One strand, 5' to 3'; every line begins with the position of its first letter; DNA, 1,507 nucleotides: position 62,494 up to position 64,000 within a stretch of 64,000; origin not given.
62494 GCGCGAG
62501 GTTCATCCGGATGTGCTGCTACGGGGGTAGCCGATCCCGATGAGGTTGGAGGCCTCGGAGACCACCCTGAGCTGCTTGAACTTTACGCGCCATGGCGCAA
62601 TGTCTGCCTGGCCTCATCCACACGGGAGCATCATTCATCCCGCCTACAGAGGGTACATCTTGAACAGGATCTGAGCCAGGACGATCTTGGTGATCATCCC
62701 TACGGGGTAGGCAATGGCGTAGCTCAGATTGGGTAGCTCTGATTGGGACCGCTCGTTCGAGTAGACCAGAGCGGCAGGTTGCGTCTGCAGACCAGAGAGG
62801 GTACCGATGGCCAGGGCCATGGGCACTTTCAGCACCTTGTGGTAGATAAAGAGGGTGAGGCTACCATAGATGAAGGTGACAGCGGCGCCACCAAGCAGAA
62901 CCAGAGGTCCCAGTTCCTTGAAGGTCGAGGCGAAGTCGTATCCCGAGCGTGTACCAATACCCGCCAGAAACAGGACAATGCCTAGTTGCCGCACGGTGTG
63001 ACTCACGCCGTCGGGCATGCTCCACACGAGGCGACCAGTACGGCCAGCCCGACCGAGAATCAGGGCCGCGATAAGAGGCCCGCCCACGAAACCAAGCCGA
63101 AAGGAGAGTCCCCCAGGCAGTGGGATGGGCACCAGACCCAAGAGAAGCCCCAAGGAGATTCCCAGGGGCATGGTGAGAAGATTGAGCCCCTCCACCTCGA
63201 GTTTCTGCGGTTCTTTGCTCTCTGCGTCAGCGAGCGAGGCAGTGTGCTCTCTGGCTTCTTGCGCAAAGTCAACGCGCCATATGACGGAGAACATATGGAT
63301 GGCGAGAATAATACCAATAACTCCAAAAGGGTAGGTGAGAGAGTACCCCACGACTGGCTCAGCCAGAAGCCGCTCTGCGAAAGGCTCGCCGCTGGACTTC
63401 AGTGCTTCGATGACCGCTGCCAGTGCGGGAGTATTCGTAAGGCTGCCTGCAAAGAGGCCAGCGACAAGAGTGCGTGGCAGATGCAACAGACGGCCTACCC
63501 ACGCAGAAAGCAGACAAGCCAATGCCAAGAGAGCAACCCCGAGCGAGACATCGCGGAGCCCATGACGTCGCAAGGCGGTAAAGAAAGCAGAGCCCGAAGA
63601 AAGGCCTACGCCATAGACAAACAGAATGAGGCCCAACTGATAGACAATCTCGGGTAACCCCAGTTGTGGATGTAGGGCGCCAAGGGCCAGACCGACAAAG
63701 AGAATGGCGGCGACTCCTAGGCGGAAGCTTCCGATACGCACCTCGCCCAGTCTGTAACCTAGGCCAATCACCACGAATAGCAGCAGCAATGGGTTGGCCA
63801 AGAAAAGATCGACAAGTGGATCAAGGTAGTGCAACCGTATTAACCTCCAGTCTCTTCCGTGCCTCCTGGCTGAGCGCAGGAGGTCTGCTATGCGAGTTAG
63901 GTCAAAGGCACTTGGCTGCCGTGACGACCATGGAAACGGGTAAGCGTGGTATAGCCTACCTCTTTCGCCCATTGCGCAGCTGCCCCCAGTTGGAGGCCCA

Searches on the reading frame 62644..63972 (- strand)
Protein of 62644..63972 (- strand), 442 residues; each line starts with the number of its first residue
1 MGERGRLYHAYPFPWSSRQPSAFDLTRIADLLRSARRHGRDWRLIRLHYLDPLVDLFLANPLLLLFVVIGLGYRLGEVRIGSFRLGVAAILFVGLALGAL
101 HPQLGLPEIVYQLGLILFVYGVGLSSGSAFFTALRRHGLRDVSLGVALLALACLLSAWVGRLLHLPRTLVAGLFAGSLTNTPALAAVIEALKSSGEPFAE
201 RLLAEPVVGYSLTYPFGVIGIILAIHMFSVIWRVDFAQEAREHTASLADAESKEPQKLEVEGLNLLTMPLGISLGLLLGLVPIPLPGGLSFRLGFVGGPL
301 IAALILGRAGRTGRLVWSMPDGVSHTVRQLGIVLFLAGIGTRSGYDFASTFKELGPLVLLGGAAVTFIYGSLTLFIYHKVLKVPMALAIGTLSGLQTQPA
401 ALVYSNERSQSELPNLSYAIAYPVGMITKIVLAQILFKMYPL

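Call 12: search_protein_families(library=pfam, proteins=[window:62644-63972:-], max_evalue=0.001)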
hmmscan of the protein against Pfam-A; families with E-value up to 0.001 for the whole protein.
window:62644-63972:- (442 aa): 1 family
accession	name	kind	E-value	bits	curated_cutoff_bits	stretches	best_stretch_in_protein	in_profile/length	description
PF06826.17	Asp-Al_Ex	-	3.6e-75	251.8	27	2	270-437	4-166/167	Predicted Permease Membrane Region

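Call 23: find_encoding_contigs(protein=window:62644-63972:-, flank=10000, max_places=3)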
Protein window:62644-63972:- (442 aa): no gene with exactly this product is on record in the collection.
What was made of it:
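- Tried and rejected: The look-up of the last window gene, meant to extend downstream, failed (call 23).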
